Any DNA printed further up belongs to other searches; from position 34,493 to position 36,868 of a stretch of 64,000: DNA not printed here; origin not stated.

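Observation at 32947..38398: Self-contained operon coupling a MotA/MotB-type ion-driven stator to a class I adenylate cyclase homologue and a pentapeptide-repeat protein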

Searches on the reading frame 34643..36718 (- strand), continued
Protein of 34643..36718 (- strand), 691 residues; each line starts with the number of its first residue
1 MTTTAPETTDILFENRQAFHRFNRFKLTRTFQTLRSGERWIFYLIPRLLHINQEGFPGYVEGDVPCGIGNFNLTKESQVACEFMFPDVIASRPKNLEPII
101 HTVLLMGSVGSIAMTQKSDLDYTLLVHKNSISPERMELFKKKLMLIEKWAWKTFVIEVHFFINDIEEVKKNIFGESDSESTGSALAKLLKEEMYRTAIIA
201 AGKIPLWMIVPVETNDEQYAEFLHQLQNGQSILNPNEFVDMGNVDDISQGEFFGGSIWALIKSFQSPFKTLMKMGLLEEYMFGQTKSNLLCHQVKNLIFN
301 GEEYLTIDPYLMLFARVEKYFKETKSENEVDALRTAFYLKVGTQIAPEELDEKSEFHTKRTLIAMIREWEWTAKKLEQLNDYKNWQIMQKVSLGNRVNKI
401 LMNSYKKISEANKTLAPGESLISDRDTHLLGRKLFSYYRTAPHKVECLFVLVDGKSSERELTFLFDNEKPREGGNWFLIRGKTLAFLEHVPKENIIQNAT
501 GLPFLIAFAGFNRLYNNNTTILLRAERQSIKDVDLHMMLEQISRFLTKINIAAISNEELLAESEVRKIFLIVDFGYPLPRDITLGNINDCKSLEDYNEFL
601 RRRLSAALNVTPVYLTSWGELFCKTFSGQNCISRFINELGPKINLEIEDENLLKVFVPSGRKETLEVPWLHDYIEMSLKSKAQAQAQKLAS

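Call 29: find_related_loci(query=A1, collection=metagenome_contigs, flank=10000)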
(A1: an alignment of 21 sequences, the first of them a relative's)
Query A1 (661 aa) in metagenome_contigs; peptide patterns used: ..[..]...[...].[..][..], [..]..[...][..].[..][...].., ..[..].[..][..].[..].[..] (x = any residue, [..] = any of these).
600 stretches matched a pattern (row limit reached: there are more); 488 encode a relative of the query (tblastn E <= 1e-3); the best 80 are kept; 80 distinct loci.
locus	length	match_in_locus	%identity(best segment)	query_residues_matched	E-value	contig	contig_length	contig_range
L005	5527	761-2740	89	1-661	0e+0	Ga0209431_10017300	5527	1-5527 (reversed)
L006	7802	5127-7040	43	1-637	0e+0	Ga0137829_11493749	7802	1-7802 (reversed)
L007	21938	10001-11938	41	1-642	2e-172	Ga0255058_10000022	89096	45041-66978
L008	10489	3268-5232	40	1-654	4e-169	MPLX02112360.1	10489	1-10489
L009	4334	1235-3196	40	1-654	1e-171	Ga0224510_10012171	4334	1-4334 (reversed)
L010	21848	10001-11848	38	2-612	2e-138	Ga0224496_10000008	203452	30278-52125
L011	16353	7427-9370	36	10-637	2e-135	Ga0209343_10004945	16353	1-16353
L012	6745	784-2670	37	1-602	3e-135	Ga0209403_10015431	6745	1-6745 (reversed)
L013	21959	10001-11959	35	2-646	8e-131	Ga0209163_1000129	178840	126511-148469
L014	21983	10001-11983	36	2-637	9e-130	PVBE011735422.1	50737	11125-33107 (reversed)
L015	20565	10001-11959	35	2-646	8e-130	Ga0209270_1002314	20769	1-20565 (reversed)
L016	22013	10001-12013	34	2-659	1e-129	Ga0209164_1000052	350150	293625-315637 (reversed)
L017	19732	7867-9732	36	10-601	3e-128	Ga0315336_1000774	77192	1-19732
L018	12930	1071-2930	35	2-616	2e-129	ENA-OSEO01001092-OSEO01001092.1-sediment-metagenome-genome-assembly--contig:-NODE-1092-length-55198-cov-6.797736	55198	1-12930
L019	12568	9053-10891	35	15-636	2e-125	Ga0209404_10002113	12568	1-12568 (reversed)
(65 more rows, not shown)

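Call 45: search_protein_families(library=pfam, proteins=[P0139, P0150, P0171, P0127, P0132, P0161, P0195, P0143], max_evalue=0.001)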
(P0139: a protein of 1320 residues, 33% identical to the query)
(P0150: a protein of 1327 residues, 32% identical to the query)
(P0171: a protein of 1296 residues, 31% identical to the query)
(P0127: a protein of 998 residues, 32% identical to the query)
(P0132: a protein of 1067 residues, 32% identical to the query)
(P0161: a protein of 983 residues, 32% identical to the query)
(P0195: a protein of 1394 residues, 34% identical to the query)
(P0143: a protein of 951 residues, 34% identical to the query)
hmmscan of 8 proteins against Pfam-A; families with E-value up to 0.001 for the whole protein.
P0139 (1320 aa): 6 families
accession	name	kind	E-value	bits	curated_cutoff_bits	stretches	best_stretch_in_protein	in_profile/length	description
PF01295.23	Adenylate_cycl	-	1.6e-62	212.4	27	1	905-1263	1-358/601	Adenylate cyclase, class-I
PF12633.13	Adenyl_cycl_N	-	6.1e-55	186.7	27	1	684-880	2-198/199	Adenylate cyclase NT domain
PF13599.13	Pentapeptide_4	-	4e-16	59.3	38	2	480-546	5-71/78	Pentapeptide repeat region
PF00805.28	Pentapeptide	-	2.8e-11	43.2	20.2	1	512-548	2-38/40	Pentapeptide repeats (8 copies)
PF13576.12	Pentapeptide_3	-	6.3e-08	33.2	27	1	503-539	1-39/48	Pentapeptide repeats (9 copies)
PF23894.2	LD_SV2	-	0.00085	20.1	29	0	521-587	25-91/92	SV2A/B/C luminal domain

P0150 (1327 aa): 8 families
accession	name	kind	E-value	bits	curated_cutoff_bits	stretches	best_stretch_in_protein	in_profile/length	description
PF01295.23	Adenylate_cycl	-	4.4e-48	164.7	27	1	920-1253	2-334/601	Adenylate cyclase, class-I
PF12633.13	Adenyl_cycl_N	-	1e-47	163.1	27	1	697-892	4-198/199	Adenylate cyclase NT domain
PF00805.28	Pentapeptide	-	1.8e-23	82.2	20.2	4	606-643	1-38/40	Pentapeptide repeats (8 copies)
PF13599.13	Pentapeptide_4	-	5.7e-19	68.4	38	3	507-583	2-78/78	Pentapeptide repeat region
PF13576.12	Pentapeptide_3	-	1.2e-10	41.8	27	0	509-555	2-46/48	Pentapeptide repeats (9 copies)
PF25296.1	Decapeptide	-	2.8e-08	33.9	45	0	587-635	6-54/74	Decapeptide repeat region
PF13646.12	HEAT_2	-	0.00018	22.1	27.7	0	290-361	5-73/88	HEAT repeats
PF02985.28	HEAT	-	0.00041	20.8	23.5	0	320-347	1-28/31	HEAT repeat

P0171 (1296 aa): 4 families
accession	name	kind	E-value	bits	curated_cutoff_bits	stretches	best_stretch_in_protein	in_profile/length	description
PF01295.23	Adenylate_cycl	-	1.1e-55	189.8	27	1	887-1223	1-334/601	Adenylate cyclase, class-I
PF12633.13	Adenyl_cycl_N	-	1.6e-48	165.8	27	1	657-862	4-198/199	Adenylate cyclase NT domain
PF13599.13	Pentapeptide_4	-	1.1e-13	51.5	38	3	462-519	12-69/78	Pentapeptide repeat region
PF00805.28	Pentapeptide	-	8.5e-10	38.5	20.2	1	462-500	2-40/40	Pentapeptide repeats (8 copies)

P0127 (998 aa): 2 families
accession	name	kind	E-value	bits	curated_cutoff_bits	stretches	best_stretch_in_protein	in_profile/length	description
PF01295.23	Adenylate_cycl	-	2.4e-77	261.3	27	1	274-814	2-538/601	Adenylate cyclase, class-I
PF12633.13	Adenyl_cycl_N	-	1.9e-52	178.6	27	1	49-245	4-199/199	Adenylate cyclase NT domain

P0132 (1067 aa): 2 families
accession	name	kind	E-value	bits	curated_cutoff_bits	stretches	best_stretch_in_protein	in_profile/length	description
PF01295.23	Adenylate_cycl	-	1.6e-77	261.9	27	1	328-770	2-443/601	Adenylate cyclase, class-I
PF12633.13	Adenyl_cycl_N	-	1.2e-52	179.2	27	1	102-299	6-199/199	Adenylate cyclase NT domain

P0161 (983 aa): 6 families
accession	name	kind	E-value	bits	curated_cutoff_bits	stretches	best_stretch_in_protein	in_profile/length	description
PF12633.13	Adenyl_cycl_N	-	5.9e-49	167.2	27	1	367-557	8-198/199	Adenylate cyclase NT domain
PF01295.23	Adenylate_cycl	-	1.8e-42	146.2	27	1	585-923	2-341/601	Adenylate cyclase, class-I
PF00805.28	Pentapeptide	-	3.4e-13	49.3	20.2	1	188-224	2-38/40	Pentapeptide repeats (8 copies)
PF13599.13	Pentapeptide_4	-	1.2e-11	45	38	1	239-309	3-73/78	Pentapeptide repeat region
PF13576.12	Pentapeptide_3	-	9.8e-10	38.9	27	2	204-247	1-47/48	Pentapeptide repeats (9 copies)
PF23894.2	LD_SV2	-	7.7e-06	26.6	29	1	194-266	17-89/92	SV2A/B/C luminal domain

P0195 (1394 aa): 5 families
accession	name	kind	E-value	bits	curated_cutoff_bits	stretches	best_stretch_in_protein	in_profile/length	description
PF01295.23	Adenylate_cycl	-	9e-50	170.3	27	1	993-1332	2-336/601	Adenylate cyclase, class-I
PF12633.13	Adenyl_cycl_N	-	4.4e-42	144.7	27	1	747-965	7-198/199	Adenylate cyclase NT domain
PF13599.13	Pentapeptide_4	-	1e-13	51.6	38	1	535-594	1-60/78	Pentapeptide repeat region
PF00805.28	Pentapeptide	-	2.4e-13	49.8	20.2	1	651-681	10-40/40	Pentapeptide repeats (8 copies)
PF13576.12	Pentapeptide_3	-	2.1e-11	44.3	27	1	516-549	5-41/48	Pentapeptide repeats (9 copies)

P0143 (951 aa): 2 families
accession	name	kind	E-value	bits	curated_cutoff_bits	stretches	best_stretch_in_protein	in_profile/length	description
PF12633.13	Adenyl_cycl_N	-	1e-52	179.4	27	1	6-196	7-198/199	Adenylate cyclase NT domain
PF01295.23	Adenylate_cycl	-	1.8e-45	156.1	27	1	226-571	2-332/601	Adenylate cyclase, class-I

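Call 48: find_encoding_contigs(protein=P0099, flank=10000, max_places=1)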
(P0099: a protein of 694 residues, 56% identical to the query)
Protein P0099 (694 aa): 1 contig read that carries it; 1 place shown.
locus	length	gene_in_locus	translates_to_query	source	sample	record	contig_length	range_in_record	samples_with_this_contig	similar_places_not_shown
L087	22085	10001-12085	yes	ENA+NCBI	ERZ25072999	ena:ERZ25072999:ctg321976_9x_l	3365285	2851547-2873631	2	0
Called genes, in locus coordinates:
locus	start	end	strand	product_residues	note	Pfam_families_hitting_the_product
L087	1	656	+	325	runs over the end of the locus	-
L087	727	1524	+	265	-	PF14196:ATC_hydrolase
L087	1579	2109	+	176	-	PF00903:Glyoxalase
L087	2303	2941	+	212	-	PF11769:DUF3313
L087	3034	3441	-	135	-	-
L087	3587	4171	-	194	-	PF00072:Response_reg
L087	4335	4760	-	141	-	PF12844:HTH_19, PF13560:HTH_31 (weak), PF01381:HTH_3 (weak)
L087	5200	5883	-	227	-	PF00072:Response_reg, PF00486:Trans_reg_C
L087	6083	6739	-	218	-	PF05728:UPF0227, PF00561:Abhydrolase_1 (faint), PF12146:Hydrolase_4 (faint)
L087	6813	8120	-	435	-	PF07690:MFS_1, PF13000:Acatn, PF07690:MFS_1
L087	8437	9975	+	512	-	PF13677:MotB_plug, PF00691:OmpA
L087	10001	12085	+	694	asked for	PF12633:Adenyl_cycl_N, PF01295:Adenylate_cycl, PF26690:Adenylate_cycl_3rd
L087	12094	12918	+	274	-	PF01618:MotA_ExbB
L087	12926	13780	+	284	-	-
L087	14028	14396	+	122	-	PF10861:DUF2784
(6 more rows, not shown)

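Call 49: find_encoding_contigs(protein=P0120, flank=10000, max_places=1)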
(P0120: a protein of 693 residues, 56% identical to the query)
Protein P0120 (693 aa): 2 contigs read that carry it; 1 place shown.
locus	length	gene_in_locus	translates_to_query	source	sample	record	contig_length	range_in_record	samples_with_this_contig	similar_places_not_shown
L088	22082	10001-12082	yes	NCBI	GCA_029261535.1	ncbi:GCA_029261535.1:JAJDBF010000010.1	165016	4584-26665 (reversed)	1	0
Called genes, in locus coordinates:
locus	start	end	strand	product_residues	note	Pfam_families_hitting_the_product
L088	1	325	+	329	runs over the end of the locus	PF00092:VWA, PF13519:VWA_2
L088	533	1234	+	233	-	PF01027:Bax1-I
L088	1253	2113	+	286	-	PF13431:TPR_17 (faint), PF13432:TPR_16, PF14559:TPR_19, PF13424:TPR_12, PF00515:TPR_1, PF07719:TPR_2, PF13181:TPR_8, PF13414:TPR_11, +9 more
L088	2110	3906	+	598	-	PF13584:BatD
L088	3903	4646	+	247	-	PF13428:TPR_14 (faint), PF13432:TPR_16, PF13174:TPR_6 (faint), PF13414:TPR_11 (weak), PF14559:TPR_19 (weak), PF00515:TPR_1 (weak), PF07719:TPR_2 (weak), PF08239:SH3_3 (faint)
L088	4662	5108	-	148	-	PF12844:HTH_19 (weak), PF13560:HTH_31, PF01381:HTH_3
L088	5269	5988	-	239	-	PF00072:Response_reg, PF00486:Trans_reg_C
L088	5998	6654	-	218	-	PF00561:Abhydrolase_1 (faint), PF05728:UPF0227, PF12146:Hydrolase_4 (faint)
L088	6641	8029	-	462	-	PF07690:MFS_1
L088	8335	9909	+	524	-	PF13677:MotB_plug, PF00691:OmpA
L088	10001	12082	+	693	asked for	PF12633:Adenyl_cycl_N, PF01295:Adenylate_cycl, PF26690:Adenylate_cycl_3rd (weak)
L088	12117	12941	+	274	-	PF20560:MotA_N (faint), PF01618:MotA_ExbB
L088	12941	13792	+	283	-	-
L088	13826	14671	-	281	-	PF03781:FGE-sulfatase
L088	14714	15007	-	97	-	-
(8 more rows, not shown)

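Call 50: find_encoding_contigs(protein=P0089, flank=10000, max_places=1)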
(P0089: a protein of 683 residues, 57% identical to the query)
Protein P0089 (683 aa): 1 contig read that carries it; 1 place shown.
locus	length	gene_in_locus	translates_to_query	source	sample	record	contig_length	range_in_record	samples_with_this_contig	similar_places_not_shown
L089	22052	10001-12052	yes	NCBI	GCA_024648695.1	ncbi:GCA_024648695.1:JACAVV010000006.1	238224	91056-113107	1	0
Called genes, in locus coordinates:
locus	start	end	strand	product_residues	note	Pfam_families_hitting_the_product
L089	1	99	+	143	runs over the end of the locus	PF22811:Zn_ribbon_NrdR, PF03477:ATP-cone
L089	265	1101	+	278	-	PF13428:TPR_14 (faint), PF13432:TPR_16, PF12895:ANAPC3 (weak), PF13424:TPR_12, PF00515:TPR_1, PF07719:TPR_2 (weak), PF13181:TPR_8 (weak), PF13414:TPR_11 (weak), +4 more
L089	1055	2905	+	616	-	PF13584:BatD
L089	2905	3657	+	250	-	PF00515:TPR_1 (faint), PF07719:TPR_2 (faint)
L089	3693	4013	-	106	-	-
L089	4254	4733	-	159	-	PF12844:HTH_19, PF13560:HTH_31, PF01381:HTH_3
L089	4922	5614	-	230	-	PF00072:Response_reg, PF00486:Trans_reg_C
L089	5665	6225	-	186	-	PF13328:HD_4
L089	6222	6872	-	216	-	PF00561:Abhydrolase_1 (faint), PF05728:UPF0227, PF12146:Hydrolase_4 (faint)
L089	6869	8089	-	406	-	PF07690:MFS_1, PF13000:Acatn, PF07690:MFS_1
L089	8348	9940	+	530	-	PF13677:MotB_plug, PF00691:OmpA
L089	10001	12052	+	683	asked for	PF12633:Adenyl_cycl_N, PF01295:Adenylate_cycl, PF26690:Adenylate_cycl_3rd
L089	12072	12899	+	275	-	PF01618:MotA_ExbB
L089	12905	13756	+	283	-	-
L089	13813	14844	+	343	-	PF04326:SLFN_AlbA_2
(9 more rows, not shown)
